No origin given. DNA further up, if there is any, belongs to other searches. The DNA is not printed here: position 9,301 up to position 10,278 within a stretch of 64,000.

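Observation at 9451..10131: KamB/NpmA-family 16S rRNA m1A1408 methyltransferase homologue embedded in a biotin carboxylase-BCCP-GNAT gene string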

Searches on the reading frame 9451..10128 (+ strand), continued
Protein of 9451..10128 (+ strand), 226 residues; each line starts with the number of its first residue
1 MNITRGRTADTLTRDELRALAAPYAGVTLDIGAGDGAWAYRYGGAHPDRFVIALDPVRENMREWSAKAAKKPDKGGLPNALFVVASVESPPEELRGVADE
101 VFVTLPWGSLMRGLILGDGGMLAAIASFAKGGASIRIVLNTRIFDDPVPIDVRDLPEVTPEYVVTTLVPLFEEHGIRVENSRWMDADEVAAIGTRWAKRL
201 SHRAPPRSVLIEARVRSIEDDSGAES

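Call 60: search_protein_families(library=pfam, proteins=[P0245, P0264, P0267, P0271, P0338, P0326, P0359, P0299, P0258, P0253], max_evalue=0.001)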
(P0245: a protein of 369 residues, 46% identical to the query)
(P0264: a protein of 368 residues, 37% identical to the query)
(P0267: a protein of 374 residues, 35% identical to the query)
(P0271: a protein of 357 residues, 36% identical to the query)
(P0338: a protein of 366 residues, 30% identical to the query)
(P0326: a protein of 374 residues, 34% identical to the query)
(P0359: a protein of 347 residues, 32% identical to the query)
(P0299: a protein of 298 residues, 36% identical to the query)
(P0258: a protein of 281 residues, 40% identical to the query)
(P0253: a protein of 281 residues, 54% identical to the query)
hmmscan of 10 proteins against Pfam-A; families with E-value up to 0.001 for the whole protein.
P0245 (369 aa): 6 families
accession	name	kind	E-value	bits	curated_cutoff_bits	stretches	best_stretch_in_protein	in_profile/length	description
PF24675.1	NpmA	-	3e-67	226.5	60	1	2-206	1-204/214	16S rRNA (adenine(1408)-N(1))-methyltransferase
PF13302.13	Acetyltransf_3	-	1.8e-15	58.3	25.4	1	224-350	3-138/138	Acetyltransferase (GNAT) domain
PF02390.23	Methyltransf_4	-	3.5e-07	30.3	24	1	27-88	4-61/173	Putative methyltransferase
PF13649.12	Methyltransf_25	-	7.3e-07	30.2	27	1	28-103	1-70/97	Methyltransferase domain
PF00583.31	Acetyltransf_1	-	1.2e-06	29.2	20.7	1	260-349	22-116/116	Acetyltransferase (GNAT) family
PF13847.12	Methyltransf_31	-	3.5e-05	23.9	27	1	28-103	7-80/145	Methyltransferase domain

P0264 (368 aa): 5 families
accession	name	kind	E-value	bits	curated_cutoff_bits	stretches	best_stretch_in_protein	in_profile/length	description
PF24675.1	NpmA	-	2e-58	197.7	60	1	4-214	3-213/214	16S rRNA (adenine(1408)-N(1))-methyltransferase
PF04027.18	DUF371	-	2.8e-21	76.3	25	1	245-366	1-131/133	Domain of unknown function (DUF371)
PF02390.23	Methyltransf_4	-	1.7e-07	31.3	24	1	25-87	2-60/173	Putative methyltransferase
PF13847.12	Methyltransf_31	-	0.00027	21.1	27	1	28-70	7-50/145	Methyltransferase domain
PF13649.12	Methyltransf_25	-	0.00031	21.8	27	1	28-94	1-62/97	Methyltransferase domain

P0267 (374 aa): 4 families
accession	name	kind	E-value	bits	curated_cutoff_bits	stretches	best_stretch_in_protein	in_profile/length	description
PF24675.1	NpmA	-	1.8e-70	237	60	1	3-214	2-213/214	16S rRNA (adenine(1408)-N(1))-methyltransferase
PF04027.18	DUF371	-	9.2e-30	103.8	25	1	240-362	2-131/133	Domain of unknown function (DUF371)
PF02390.23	Methyltransf_4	-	4.7e-07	29.9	24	1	27-83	4-56/173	Putative methyltransferase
PF13649.12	Methyltransf_25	-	0.00017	22.6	27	0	29-131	2-95/97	Methyltransferase domain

P0271 (357 aa): 4 families
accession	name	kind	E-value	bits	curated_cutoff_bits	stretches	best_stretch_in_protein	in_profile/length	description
PF24675.1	NpmA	-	2e-64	217.3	60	1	2-213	1-213/214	16S rRNA (adenine(1408)-N(1))-methyltransferase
PF04027.18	DUF371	-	3.5e-25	88.9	25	1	234-355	1-131/133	Domain of unknown function (DUF371)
PF02390.23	Methyltransf_4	-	4.3e-07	30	24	1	27-106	4-81/173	Putative methyltransferase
PF13649.12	Methyltransf_25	-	0.00027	22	27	1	29-105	2-72/97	Methyltransferase domain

P0338 (366 aa): 6 families
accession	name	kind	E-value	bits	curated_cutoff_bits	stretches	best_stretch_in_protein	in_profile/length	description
PF24675.1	NpmA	-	1e-67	228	60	1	3-215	1-213/214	16S rRNA (adenine(1408)-N(1))-methyltransferase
PF04027.18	DUF371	-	2.5e-27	95.9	25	1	240-363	3-131/133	Domain of unknown function (DUF371)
PF13847.12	Methyltransf_31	-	1.9e-07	31.3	27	1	28-137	6-108/145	Methyltransferase domain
PF02390.23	Methyltransf_4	-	4.2e-07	30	24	1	28-107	4-81/173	Putative methyltransferase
PF13649.12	Methyltransf_25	-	8.6e-07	30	27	1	29-133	1-96/97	Methyltransferase domain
PF08241.18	Methyltransf_11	-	9.8e-05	23.4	21.2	1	31-136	2-93/95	Methyltransferase domain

P0326 (374 aa): 5 families
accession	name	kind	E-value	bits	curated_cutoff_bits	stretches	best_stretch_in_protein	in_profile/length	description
PF24675.1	NpmA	-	4.5e-62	209.6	60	1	3-213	2-212/214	16S rRNA (adenine(1408)-N(1))-methyltransferase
PF04027.18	DUF371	-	1.4e-20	74.1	25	1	249-371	2-131/133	Domain of unknown function (DUF371)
PF02390.23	Methyltransf_4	-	2.6e-06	27.5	24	1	27-86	4-59/173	Putative methyltransferase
PF13649.12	Methyltransf_25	-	0.00051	21.1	27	0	29-92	2-60/97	Methyltransferase domain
PF13847.12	Methyltransf_31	-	0.0008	19.5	27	0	25-73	4-53/145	Methyltransferase domain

P0359 (347 aa): 2 families
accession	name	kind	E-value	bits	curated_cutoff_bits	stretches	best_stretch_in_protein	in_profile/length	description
PF24675.1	NpmA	-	8.5e-54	182.5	60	1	135-341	2-210/214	16S rRNA (adenine(1408)-N(1))-methyltransferase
PF02390.23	Methyltransf_4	-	1.5e-06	28.2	24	1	159-238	4-81/173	Putative methyltransferase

P0299 (298 aa): 4 families
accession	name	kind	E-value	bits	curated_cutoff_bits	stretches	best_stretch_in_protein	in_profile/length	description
PF24675.1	NpmA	-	4.9e-60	202.9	60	1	90-294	7-212/214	16S rRNA (adenine(1408)-N(1))-methyltransferase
PF02390.23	Methyltransf_4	-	4.1e-06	26.8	24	1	108-188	3-81/173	Putative methyltransferase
PF13847.12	Methyltransf_31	-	5.7e-05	23.3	27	1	111-217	8-107/145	Methyltransferase domain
PF13649.12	Methyltransf_25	-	0.00089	20.3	27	0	111-174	2-60/97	Methyltransferase domain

P0258 (281 aa): 4 families
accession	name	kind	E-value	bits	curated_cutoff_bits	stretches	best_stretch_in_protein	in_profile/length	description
PF24675.1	NpmA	-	3.3e-61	206.7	60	1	78-268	22-211/214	16S rRNA (adenine(1408)-N(1))-methyltransferase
PF13847.12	Methyltransf_31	-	3.4e-05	24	27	1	81-148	5-69/145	Methyltransferase domain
PF13649.12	Methyltransf_25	-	4.3e-05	24.6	27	1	83-147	1-60/97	Methyltransferase domain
PF02390.23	Methyltransf_4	-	0.0009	19.2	24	0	81-139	3-57/173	Putative methyltransferase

P0253 (281 aa): 1 family
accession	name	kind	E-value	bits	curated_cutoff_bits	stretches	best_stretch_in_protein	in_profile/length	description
PF24675.1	NpmA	-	3.7e-32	111.8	60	1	9-174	18-182/214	16S rRNA (adenine(1408)-N(1))-methyltransferase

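Call 63: list_cluster_members(proteins=[P0245, P0267, P0264])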
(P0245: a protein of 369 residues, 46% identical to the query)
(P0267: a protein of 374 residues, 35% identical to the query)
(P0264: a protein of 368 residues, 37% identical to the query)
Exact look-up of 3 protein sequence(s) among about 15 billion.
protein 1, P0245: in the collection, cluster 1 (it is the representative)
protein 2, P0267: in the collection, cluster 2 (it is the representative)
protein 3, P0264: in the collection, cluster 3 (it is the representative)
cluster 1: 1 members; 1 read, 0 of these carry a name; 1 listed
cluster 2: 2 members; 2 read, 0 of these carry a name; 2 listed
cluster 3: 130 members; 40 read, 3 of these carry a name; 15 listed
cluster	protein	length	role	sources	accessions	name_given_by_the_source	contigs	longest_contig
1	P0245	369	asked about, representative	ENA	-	-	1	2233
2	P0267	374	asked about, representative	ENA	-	-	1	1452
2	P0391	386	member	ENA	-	-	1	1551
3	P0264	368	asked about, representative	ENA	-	-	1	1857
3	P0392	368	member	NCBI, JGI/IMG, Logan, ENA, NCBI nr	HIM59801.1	MAG TPA: DUF371 domain-containing protein [Dehalococcoidia bacterium] | 16S rRNA (adenine(1408)-N(1))-methyltransferase | DUF371 domain-containing protein [Dehalococcoidia bacterium]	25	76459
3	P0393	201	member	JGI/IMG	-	hypothetical protein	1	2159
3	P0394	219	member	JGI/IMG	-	hypothetical protein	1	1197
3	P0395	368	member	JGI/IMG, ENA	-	-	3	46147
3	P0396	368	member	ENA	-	-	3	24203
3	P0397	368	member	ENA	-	-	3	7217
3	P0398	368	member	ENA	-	-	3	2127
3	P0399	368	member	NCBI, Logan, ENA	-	-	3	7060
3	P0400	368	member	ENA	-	-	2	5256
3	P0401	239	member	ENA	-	-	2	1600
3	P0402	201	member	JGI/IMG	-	-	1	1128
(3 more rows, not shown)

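Call 69: find_encoding_contigs(protein=P0004, flank=5000, max_places=2)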
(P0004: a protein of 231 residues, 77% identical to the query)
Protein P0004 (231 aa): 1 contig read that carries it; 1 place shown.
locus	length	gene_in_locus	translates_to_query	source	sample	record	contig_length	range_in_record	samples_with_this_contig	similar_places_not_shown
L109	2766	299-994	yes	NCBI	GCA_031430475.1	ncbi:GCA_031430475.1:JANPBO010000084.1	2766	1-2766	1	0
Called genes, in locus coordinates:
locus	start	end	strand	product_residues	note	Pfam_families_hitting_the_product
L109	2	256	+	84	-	?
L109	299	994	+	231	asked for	PF24675:NpmA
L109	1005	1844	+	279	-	PF12746:GNAT_acetyltran, PF13302:Acetyltransf_3 (faint), PF00583:Acetyltransf_1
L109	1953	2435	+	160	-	PF00583:Acetyltransf_1, PF13508:Acetyltransf_7, PF13673:Acetyltransf_10 (weak)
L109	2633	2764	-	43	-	?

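Call 70: find_encoding_contigs(protein=P0013, flank=8000, max_places=2)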
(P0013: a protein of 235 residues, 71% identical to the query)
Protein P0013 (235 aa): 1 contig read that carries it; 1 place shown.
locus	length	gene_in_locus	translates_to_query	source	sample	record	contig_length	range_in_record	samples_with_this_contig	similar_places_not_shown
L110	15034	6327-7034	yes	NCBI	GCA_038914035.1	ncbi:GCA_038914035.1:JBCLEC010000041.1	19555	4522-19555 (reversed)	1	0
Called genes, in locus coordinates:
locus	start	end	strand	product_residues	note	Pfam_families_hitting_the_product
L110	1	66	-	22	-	?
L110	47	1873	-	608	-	PF27096:UvrC_M, PF02151:UVR, PF22920:UvrC_RNaseH, PF08459:UvrC_RNaseH_dom, PF14520:HHH_5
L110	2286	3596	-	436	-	PF00404:Dockerin_1 (faint)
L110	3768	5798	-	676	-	-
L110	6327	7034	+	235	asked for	PF24675:NpmA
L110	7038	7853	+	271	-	PF12746:GNAT_acetyltran, PF00583:Acetyltransf_1 (weak)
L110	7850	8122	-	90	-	PF13470:PIN_3 (weak)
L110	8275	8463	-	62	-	-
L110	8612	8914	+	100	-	-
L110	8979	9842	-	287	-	-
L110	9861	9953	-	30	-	-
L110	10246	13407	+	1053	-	PF00005:ABC_tran (faint), PF02463:SMC_N (faint), PF03193:RsgA_GTPase (faint), PF13191:AAA_16 (faint), PF13304:AAA_21 (faint), PF13555:AAA_29 (faint), PF17760:UvrA_inter, PF17755:UvrA_DNA-bind, +2 more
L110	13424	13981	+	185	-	PF11716:MDMPI_N (weak), PF08020:DUF1706, PF12867:DinB_2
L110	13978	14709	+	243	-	PF00702:Hydrolase, PF12710:HAD, PF13344:Hydrolase_6 (faint), PF13419:HAD_2, PF13242:Hydrolase_like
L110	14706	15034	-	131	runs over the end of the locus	PF08818:DUF1801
